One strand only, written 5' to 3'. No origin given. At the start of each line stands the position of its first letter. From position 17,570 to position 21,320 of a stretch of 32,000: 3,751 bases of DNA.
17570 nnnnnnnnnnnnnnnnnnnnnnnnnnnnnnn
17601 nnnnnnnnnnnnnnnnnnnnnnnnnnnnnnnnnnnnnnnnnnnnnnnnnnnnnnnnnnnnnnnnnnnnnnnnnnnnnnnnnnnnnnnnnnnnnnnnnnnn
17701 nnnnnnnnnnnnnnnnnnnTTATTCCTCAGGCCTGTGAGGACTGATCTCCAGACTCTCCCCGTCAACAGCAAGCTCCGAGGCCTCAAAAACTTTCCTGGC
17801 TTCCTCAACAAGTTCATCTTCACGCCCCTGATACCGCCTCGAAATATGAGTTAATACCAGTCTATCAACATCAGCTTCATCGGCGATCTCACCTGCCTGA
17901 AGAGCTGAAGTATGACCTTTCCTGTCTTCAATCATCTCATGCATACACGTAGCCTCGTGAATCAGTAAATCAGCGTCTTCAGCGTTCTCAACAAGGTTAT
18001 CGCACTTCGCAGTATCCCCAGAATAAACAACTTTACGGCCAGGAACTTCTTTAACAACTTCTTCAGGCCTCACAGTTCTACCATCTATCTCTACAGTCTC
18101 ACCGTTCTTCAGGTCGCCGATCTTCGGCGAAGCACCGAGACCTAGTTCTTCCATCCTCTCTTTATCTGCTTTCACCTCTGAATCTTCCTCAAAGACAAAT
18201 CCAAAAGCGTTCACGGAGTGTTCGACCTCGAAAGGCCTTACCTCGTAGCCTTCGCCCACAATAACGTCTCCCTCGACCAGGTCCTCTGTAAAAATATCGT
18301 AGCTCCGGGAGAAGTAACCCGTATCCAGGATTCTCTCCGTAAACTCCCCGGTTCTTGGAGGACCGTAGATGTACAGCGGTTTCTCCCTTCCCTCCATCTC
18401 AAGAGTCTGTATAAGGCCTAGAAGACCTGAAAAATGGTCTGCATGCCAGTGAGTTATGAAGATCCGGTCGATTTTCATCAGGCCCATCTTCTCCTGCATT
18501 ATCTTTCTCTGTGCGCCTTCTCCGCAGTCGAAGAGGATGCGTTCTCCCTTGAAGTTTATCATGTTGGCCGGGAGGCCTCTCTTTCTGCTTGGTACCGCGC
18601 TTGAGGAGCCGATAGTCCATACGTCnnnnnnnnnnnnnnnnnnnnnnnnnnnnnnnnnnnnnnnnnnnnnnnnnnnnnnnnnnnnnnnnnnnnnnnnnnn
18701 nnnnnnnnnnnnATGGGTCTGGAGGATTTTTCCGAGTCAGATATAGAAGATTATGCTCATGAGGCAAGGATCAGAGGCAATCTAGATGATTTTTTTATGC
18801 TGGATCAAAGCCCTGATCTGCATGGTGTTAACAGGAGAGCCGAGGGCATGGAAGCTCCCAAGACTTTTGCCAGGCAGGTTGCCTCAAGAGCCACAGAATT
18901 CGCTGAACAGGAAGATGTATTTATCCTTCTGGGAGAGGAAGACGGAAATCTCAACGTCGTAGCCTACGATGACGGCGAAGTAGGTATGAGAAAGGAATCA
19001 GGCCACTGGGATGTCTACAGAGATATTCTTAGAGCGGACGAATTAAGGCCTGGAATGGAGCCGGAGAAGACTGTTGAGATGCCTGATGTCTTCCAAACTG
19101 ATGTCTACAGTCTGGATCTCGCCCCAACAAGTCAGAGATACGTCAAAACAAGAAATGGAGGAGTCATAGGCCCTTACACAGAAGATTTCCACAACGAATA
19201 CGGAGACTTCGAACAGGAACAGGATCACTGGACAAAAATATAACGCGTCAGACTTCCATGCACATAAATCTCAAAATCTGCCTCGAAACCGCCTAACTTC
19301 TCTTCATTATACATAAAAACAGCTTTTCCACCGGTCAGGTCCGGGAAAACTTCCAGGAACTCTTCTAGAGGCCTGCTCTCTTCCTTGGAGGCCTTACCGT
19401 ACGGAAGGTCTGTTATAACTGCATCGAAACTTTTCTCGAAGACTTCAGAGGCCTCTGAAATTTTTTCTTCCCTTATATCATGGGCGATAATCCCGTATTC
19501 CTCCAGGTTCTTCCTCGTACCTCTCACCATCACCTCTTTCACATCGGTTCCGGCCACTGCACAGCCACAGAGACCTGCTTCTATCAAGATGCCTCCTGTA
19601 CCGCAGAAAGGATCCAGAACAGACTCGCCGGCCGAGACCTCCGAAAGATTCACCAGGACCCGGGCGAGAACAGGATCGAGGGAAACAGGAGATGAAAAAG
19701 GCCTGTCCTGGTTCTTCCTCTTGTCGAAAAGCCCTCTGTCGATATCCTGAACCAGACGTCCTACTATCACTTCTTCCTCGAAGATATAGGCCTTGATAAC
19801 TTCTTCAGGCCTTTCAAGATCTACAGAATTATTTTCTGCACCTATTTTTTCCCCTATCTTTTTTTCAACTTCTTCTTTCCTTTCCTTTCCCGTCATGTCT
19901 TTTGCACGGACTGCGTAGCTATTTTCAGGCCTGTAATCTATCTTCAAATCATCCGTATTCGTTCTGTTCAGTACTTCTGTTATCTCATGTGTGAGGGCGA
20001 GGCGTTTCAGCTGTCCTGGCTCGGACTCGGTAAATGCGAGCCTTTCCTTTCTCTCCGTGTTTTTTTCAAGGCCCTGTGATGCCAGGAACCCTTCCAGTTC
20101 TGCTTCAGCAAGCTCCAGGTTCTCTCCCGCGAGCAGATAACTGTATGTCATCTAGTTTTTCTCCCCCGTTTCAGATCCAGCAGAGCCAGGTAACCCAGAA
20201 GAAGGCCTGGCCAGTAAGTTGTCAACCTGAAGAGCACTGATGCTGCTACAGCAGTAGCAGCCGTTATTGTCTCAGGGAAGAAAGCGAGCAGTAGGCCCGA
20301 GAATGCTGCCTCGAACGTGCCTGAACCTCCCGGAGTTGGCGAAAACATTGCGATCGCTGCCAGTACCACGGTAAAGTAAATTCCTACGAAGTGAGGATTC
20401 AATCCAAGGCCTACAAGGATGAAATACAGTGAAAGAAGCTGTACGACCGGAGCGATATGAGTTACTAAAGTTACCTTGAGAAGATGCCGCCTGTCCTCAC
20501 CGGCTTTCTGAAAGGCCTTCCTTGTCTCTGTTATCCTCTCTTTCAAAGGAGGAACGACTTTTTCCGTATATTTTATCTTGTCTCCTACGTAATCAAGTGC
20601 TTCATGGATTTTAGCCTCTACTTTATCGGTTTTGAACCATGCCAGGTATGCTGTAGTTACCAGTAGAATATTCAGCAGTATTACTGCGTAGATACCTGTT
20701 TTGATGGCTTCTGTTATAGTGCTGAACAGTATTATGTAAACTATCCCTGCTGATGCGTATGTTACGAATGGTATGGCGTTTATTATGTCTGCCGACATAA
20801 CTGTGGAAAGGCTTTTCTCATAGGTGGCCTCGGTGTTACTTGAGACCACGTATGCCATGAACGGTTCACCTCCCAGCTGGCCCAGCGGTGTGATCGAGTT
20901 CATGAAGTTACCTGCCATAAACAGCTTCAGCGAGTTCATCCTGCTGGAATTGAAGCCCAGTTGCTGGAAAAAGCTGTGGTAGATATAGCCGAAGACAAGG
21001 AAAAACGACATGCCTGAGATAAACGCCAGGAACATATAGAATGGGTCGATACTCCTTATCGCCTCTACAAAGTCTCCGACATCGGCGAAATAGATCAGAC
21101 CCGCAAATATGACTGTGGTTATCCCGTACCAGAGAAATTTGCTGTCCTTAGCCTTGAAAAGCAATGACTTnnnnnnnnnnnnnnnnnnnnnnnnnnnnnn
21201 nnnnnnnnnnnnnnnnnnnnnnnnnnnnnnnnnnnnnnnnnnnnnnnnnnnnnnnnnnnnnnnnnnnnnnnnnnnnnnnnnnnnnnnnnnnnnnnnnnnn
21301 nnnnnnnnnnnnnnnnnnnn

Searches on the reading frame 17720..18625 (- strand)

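Call 84: search_protein_families(library=pfam, proteins=[window:17720-18625:-], max_evalue=0.001)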
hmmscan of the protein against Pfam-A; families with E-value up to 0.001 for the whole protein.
window:17720-18625:- (301 aa): 4 families
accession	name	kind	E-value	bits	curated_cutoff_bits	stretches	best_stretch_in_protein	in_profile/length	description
PF12706.13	Lactamase_B_2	-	1.8e-21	77.1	27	2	29-147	2-132/200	Beta-lactamase superfamily domain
PF00753.33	Lactamase_B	-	5.3e-14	53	22.7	1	25-126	13-121/196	Metallo-beta-lactamase superfamily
PF13691.12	Lactamase_B_4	-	2.7e-08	33.8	27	1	19-63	13-59/63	tRNase Z endonuclease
PF23023.1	Anti-Pycsar_Apyc1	-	1.8e-05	24.8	50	1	5-69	8-71/250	Anti-Pycsar protein Apyc1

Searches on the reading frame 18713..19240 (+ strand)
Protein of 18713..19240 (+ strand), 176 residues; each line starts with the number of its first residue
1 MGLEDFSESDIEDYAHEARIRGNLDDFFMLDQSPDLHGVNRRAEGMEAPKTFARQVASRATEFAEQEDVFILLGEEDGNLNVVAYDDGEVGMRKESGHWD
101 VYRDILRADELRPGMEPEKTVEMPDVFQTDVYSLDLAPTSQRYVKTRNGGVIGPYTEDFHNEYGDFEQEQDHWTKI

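Call 4: search_protein_families(library=pfam, proteins=[window:18713-19240:+], max_evalue=1)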
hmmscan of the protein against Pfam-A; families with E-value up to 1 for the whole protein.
window:18713-19240:+ (176 aa): 0 families

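Call 5: search_protein_families(library=ncbifam, proteins=[window:18713-19240:+], max_evalue=1)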
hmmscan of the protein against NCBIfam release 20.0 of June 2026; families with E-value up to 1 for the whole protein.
window:18713-19240:+ (176 aa): 1 family
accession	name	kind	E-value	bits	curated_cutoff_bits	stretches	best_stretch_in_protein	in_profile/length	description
NF040691.1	MtrAB_MtrB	equivalog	0.048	12.7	450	1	54-112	393-449/507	MtrAB system histidine kinase MtrB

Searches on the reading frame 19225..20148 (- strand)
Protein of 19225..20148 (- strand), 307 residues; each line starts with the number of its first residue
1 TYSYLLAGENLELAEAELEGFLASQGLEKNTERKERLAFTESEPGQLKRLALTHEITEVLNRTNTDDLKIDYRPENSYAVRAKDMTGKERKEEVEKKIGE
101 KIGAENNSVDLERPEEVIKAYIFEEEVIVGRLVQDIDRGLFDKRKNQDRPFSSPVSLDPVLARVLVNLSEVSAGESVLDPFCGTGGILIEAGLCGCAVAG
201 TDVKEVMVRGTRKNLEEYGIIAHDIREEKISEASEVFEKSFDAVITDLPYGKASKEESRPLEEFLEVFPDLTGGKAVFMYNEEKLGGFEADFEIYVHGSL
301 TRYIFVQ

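Call 84: search_protein_families(library=pfam, proteins=[window:19225-20148:-], max_evalue=0.001)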
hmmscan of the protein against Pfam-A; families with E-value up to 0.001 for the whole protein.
window:19225-20148:- (307 aa): 8 families
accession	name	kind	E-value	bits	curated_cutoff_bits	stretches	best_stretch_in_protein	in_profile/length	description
PF01170.24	UPF0020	-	5.5e-24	85.4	22.3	1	149-260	4-141/197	RMKL-like, methyltransferase domain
PF11599.14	AviRa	-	2.6e-08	34.1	25.7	0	160-239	38-121/232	RRNA methyltransferase AviRa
PF13847.12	Methyltransf_31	-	1.9e-07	31.3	27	1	173-266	3-99/145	Methyltransferase domain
PF13649.12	Methyltransf_25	-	3.5e-06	28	27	1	177-246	1-70/97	Methyltransferase domain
PF02384.22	N6_Mtase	-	2.1e-05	24.5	20.4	1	161-258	34-143/311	N-6 DNA Methylase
PF09445.16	Methyltransf_15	-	5.5e-05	23.2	22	1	175-226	2-52/165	RNA cap guanine-N2 methyltransferase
PF03602.21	Cons_hypoth95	-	0.0002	21.5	24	1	172-254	40-127/182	Conserved hypothetical protein 95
PF01555.25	N6_N4_Mtase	-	0.00097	19.6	26.7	0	157-209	166-217/221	DNA methylase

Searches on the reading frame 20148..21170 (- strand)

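Call 84: search_protein_families(library=pfam, proteins=[window:20148-21170:-], max_evalue=0.001)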
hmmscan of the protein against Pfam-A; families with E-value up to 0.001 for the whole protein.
window:20148-21170:- (340 aa): 1 family
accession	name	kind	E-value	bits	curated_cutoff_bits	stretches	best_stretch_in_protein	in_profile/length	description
PF03706.18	LPG_synthase_TM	-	5.9e-44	151.2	33.4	1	19-326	5-302/302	Lysylphosphatidylglycerol synthase TM region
